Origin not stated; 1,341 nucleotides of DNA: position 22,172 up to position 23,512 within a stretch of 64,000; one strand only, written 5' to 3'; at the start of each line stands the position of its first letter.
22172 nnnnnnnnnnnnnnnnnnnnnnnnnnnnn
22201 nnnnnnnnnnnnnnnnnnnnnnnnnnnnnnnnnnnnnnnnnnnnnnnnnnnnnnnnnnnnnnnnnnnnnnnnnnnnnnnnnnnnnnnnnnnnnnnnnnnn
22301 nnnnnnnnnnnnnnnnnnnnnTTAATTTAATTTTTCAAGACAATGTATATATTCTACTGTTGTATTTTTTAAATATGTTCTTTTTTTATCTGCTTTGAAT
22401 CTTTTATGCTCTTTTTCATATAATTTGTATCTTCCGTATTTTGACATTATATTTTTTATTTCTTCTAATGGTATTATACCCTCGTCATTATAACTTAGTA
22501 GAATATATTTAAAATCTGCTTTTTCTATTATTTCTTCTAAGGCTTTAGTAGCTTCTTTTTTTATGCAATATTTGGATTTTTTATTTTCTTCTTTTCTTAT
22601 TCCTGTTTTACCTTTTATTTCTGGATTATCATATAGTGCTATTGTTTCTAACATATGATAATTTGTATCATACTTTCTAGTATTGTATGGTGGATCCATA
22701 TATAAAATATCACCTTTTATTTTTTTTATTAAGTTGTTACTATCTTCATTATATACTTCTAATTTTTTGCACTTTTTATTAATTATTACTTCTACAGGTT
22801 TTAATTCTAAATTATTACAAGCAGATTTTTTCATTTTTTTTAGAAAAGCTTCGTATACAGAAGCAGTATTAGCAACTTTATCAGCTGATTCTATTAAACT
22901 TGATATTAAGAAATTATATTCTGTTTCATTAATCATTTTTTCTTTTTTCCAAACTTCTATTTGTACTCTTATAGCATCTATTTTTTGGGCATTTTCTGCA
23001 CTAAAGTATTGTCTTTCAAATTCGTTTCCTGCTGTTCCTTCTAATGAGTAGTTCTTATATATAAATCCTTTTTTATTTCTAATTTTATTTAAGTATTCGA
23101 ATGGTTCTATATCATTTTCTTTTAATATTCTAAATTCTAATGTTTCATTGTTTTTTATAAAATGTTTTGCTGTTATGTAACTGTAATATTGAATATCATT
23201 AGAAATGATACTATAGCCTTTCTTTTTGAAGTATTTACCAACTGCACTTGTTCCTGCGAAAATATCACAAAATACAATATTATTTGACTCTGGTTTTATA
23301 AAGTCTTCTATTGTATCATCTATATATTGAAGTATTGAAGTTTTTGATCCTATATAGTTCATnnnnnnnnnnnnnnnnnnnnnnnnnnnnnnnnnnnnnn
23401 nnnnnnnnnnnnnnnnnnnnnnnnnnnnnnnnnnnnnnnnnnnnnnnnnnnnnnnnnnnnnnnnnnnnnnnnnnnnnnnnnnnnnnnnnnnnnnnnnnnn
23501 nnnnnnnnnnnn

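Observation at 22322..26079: Two divergent DNA methyltransferases plus a coupled three-gene operon ending in a PD-(D/E)xK nuclease-like protein: candidate restriction/defense module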

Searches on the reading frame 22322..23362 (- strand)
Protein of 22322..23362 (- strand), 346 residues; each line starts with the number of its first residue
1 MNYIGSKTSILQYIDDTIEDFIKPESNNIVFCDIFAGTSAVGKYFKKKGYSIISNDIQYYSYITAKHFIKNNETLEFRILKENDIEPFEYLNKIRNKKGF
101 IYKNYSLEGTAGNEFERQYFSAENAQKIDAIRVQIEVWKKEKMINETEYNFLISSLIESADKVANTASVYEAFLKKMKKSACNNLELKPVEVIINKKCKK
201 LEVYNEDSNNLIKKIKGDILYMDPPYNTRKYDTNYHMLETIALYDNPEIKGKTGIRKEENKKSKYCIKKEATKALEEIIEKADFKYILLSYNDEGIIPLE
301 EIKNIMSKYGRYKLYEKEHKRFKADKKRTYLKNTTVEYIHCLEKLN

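Call 3: search_protein_families(library=pfam, proteins=[window:22322-23362:-], max_evalue=0.1)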
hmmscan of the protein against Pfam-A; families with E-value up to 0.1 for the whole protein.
window:22322-23362:- (346 aa): 2 families
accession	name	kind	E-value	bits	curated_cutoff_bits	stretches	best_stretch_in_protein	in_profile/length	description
PF02086.21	MethyltransfD12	-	2.8e-45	155.5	22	1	3-304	1-252/253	D12 class N6 adenine-specific DNA methyltransferase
PF03602.21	Cons_hypoth95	-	0.00091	19.4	24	1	200-240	92-138/182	Conserved hypothetical protein 95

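Call 4: search_protein_families(library=ncbifam, proteins=[window:22322-23362:-], max_evalue=0.1)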
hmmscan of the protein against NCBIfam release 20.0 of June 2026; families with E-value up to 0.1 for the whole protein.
window:22322-23362:- (346 aa): 2 families
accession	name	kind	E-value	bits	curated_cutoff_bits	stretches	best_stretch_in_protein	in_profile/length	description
TIGR00571.1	dam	subfamily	6.2e-05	22.8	114.85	1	194-287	150-244/267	Dam family site-specific DNA-(adenine-N6)-methyltransferase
TIGR00095.1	TIGR00095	equivalog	0.0015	18.2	117.5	1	211-241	119-149/194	16S rRNA (guanine(966)-N(2))-methyltransferase RsmD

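Call 5: search_protein_families(library=padloc, proteins=[window:22322-23362:-], max_evalue=0.1)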
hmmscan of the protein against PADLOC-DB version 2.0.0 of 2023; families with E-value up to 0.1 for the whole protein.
window:22322-23362:- (346 aa): 11 families
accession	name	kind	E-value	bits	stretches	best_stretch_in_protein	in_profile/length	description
PDLC03257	MTase_II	-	9.4e-110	365.1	1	1-344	13-341/343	Type II methyltransferase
PDLC03287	MTase_II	-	4.6e-97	324.4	1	1-328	1-324/646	Type II methyltransferase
PDLC03298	MTase_II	-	2.9e-59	199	1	2-323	3-306/362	Type II methyltransferase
PDLC03373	MTase_II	-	1.5e-51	173.8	1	2-328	10-324/339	Type II methyltransferase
PDLC03345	MTase_II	-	9.1e-49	164.2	1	2-342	24-393/581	Type II methyltransferase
PDLC03720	oMTase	-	7.3e-47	158.6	1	2-326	5-308/326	orphan methyltransferase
PDLC03292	MTase_II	-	5.9e-46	155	1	2-327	82-393/722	Type II methyltransferase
PDLC03372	MTase_II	-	1e-23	82.5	1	111-326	28-242/259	Type II methyltransferase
PDLC03342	MTase_II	-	2.8e-23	80.6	1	2-322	26-353/383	Type II methyltransferase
PDLC03385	MTase_II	-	5.4e-18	63.4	1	1-319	9-313/336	Type II methyltransferase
PDLC03261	MTase_II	-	1.8e-15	54.3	1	2-310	312-607/643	Type II methyltransferase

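Call 10: search_solved_structures(query=window:22322-23362:-, max_evalue=0.01)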
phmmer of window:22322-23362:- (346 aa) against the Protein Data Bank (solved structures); distinct sequences matched with E-value up to 0.01: 0.

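Call 35: list_cluster_members(proteins=[window:22322-23362:-, window:19298-20170:-, window:20170-21042:-, window:27771-28658:-, window:28662-29408:-, window:17627-18538:-])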
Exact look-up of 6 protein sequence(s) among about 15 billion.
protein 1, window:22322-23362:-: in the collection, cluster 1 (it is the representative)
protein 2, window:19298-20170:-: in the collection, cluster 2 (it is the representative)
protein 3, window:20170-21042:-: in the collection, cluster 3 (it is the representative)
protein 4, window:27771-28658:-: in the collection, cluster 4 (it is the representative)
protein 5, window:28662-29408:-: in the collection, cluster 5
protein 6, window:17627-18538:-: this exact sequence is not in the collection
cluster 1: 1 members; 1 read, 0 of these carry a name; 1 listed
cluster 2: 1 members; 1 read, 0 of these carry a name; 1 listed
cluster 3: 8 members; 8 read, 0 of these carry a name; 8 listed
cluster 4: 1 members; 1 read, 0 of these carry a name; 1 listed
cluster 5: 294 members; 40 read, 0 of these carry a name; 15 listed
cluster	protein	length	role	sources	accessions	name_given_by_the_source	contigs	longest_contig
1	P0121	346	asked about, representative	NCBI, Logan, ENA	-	-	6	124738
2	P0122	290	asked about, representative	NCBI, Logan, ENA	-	-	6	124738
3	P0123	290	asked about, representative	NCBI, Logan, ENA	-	-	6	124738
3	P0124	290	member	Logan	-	-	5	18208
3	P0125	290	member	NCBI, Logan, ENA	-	-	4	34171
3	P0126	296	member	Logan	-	-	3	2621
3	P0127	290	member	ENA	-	-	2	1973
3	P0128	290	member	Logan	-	-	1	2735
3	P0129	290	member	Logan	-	-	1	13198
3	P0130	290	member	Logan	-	-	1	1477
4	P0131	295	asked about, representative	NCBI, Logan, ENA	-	-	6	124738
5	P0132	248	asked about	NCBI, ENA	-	-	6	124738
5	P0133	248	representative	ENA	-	-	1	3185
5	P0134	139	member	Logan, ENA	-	-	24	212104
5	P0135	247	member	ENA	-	-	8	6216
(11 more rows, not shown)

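Call 36: find_encoding_contigs(protein=window:22322-23362:-, flank=4000, max_places=6)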
Protein window:22322-23362:- (346 aa): 14 contigs read that carry it; 3 places shown.
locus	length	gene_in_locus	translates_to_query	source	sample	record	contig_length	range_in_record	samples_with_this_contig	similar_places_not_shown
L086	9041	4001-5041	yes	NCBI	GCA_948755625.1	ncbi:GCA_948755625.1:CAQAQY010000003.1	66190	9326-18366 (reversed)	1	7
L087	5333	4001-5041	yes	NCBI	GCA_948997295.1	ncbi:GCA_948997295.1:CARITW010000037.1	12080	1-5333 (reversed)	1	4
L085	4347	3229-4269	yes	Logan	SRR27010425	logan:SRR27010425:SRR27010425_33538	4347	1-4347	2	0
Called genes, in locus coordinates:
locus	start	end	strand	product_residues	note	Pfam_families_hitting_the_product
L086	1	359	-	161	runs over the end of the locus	-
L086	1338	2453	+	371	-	-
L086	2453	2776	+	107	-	PF05315:ICEA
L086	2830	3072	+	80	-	PF05315:ICEA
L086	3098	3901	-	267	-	PF01555:N6_N4_Mtase, PF13847:Methyltransf_31 (weak), PF01555:N6_N4_Mtase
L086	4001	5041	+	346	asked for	PF02086:MethyltransfD12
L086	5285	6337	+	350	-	PF03462:PCRF, PF00472:RF-1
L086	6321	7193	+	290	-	PF02588:YitT_membrane, PF10035:DUF2179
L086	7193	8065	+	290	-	PF02588:YitT_membrane, PF10035:DUF2179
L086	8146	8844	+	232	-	PF02463:SMC_N (faint), PF00005:ABC_tran, PF13304:AAA_21 (faint)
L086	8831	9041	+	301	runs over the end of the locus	PF18075:FtsX_ECD, PF02687:FtsX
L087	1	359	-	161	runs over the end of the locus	-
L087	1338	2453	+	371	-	-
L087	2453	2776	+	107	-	PF05315:ICEA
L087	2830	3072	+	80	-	PF05315:ICEA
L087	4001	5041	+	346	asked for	PF02086:MethyltransfD12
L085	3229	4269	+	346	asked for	PF02086:MethyltransfD12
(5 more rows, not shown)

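Call 78: search_dna_similar(query=window:22322-23362:-, collection=plasmids, mode=protein, max_rows=25)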
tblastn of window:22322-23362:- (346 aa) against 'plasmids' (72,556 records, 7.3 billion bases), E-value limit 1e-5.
Records with a match: 125; places in all: 129; records where one place covers at least 80% of the query: 106.
Best place of each record, by identity: <60% 125.
By first word of the organism name: Enterococcus 35; Lactococcus 11; Acinetobacter 10; Rhizobium 6; Lactobacillus 5; Helicobacter 5; Staphylococcus 5; Lactiplantibacillus 5; Apilactobacillus 4; Paracoccus 3; and 27 more.
By predicted mobility (MOB-suite, as given by PLSDB): non-mobilizable 53; mobilizable 38; conjugative 34.
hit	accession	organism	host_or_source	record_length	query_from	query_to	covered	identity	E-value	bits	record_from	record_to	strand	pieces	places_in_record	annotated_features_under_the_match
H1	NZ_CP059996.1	Sulfurospirillum diekertiae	single cell,soil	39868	1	320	92%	47.8%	1e-82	280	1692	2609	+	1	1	DNA adenine methylase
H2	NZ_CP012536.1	Psychrobacter sp. P11G5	Botryllus sp.,Single cell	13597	1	325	94%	42.3%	1e-77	266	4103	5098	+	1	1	DNA adenine methylase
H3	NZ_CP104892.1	Bartonella sp. HY761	pure-culture,feces of bat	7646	1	322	93%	41.4%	2e-69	242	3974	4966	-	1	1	DNA adenine methylase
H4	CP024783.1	Lactobacillus johnsonii pf01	pig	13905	1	330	95%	39.8%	1e-62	223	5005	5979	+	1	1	record has no annotation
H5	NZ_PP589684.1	Lactococcus sp.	Bacterial culture,Dairy environment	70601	1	308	89%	42.5%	2e-62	222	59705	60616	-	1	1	Dam family site-specific DNA-(adenine-N6)-methyltransferase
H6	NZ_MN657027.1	Psychrobacter sp.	-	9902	1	309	89%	41.1%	3e-58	210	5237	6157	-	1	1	Dam family site-specific DNA-(adenine-N6)-methyltransferase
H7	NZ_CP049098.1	Weissella confusa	bacteria,loach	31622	1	306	88%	41.0%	1e-65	231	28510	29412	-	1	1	Dam family site-specific DNA-(adenine-N6)-methyltransferase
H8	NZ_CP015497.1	Lactobacillus helveticus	whole organism,Tilsit cheese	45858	1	311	90%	39.9%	9e-57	206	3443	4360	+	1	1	Dam family site-specific DNA-(adenine-N6)-methyltransferase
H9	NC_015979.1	Fructilactobacillus sanfranciscensis TMW 1.1304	-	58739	1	343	99%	35.5%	1e-49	185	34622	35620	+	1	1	DNA adenine methylase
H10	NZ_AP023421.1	Pusillibacter faecalis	Homo sapiens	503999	1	344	99%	34.8%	2e-51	190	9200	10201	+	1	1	DNA adenine methylase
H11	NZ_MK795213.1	Helicobacter pylori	Homo sapiens,biopsy of the antrum mucosa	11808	3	328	94%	35.8%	2e-37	149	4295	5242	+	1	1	none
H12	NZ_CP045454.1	Sulfurospirillum diekertiae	single cell,soil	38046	29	320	76%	43.6%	6e-40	190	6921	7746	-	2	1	DNA adenine methylase | hypothetical protein (x2)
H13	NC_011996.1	Macrococcoides caseolyticum JCSC5402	-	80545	3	326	94%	35.3%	5e-37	148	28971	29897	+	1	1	DNA adenine methylase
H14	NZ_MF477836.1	Macrococcoides canis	dog,ear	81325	3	326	94%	35.3%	5e-37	148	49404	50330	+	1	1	DNA adenine methylase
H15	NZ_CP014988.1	Lacticaseibacillus paracasei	Plate culture,beef from cattle ...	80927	1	306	88%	37.1%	4e-60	215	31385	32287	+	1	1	Dam family site-specific DNA-(adenine-N6)-methyltransferase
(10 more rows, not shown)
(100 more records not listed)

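Call 79: get_annotated_region(hit=H1, flank=3500)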
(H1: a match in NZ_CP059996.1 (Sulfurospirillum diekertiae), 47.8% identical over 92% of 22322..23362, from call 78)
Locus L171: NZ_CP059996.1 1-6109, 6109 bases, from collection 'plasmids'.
description: Sulfurospirillum diekertiae strain ACSDCE plasmid pSDCE1, complete sequence
organism: Sulfurospirillum diekertiae (NCBI taxid 1854492)
taxonomy: Bacteria; Campylobacterota; Epsilonproteobacteria; Campylobacterales; Sulfurospirillaceae; Sulfurospirillum; Sulfurospirillum diekertiae
host: -; source: single cell,soil; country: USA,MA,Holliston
typing (MOB-suite, as given by PLSDB): non-mobilizable
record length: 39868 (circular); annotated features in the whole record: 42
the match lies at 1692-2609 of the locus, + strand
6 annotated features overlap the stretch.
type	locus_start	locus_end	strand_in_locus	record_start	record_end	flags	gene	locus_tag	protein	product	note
CDS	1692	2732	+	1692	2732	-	-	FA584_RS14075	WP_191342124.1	DNA adenine methylase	GO:0032775 - DNA methylation on adenine [Evidence IEA]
CDS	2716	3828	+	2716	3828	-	istA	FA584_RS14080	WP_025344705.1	IS21 family transposase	-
CDS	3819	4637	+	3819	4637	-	istB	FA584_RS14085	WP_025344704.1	IS21-like element helper ATPase IstB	-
CDS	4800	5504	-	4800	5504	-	-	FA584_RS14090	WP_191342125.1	hypothetical protein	-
CDS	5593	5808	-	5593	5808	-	-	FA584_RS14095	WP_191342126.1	hypothetical protein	-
CDS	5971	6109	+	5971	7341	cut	-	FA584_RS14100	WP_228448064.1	IS5 family transposase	-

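Call 80: get_annotated_region(hit=H2, flank=3500)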
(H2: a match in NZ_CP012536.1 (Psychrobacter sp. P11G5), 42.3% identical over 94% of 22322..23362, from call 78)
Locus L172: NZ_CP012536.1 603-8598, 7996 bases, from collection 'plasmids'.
description: Psychrobacter sp. P11G5 plasmid pPspP11G5c, complete sequence
organism: Psychrobacter sp. P11G5 (NCBI taxid 1699624)
taxonomy: Bacteria; Pseudomonadota; Gammaproteobacteria; Moraxellales; Moraxellaceae; Psychrobacter; Psychrobacter sp. P11G5
host: -; source: Botryllus sp.,Single cell; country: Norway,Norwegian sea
typing (MOB-suite, as given by PLSDB): mobilizable; replicon rep_cluster_1127; relaxase MOBQ
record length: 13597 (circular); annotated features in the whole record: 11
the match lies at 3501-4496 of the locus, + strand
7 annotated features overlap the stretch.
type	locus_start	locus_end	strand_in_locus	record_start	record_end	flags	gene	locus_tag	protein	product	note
CDS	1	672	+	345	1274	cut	-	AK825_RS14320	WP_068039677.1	replication initiation protein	GO:0006270 - DNA replication initiation [Evidence IEA]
CDS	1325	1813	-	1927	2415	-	-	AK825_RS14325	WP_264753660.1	DUF3450 domain-containing protein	-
CDS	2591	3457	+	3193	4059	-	-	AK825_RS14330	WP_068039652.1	Dam family site-specific DNA-(adenine-N6)-methyltransferase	-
CDS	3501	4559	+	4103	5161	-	-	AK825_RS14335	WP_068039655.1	DNA adenine methylase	-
CDS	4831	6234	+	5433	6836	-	-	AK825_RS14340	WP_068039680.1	hypothetical protein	-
CDS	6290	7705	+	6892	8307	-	-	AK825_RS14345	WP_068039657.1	hypothetical protein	-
CDS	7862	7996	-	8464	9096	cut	-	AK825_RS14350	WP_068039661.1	recombinase family protein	-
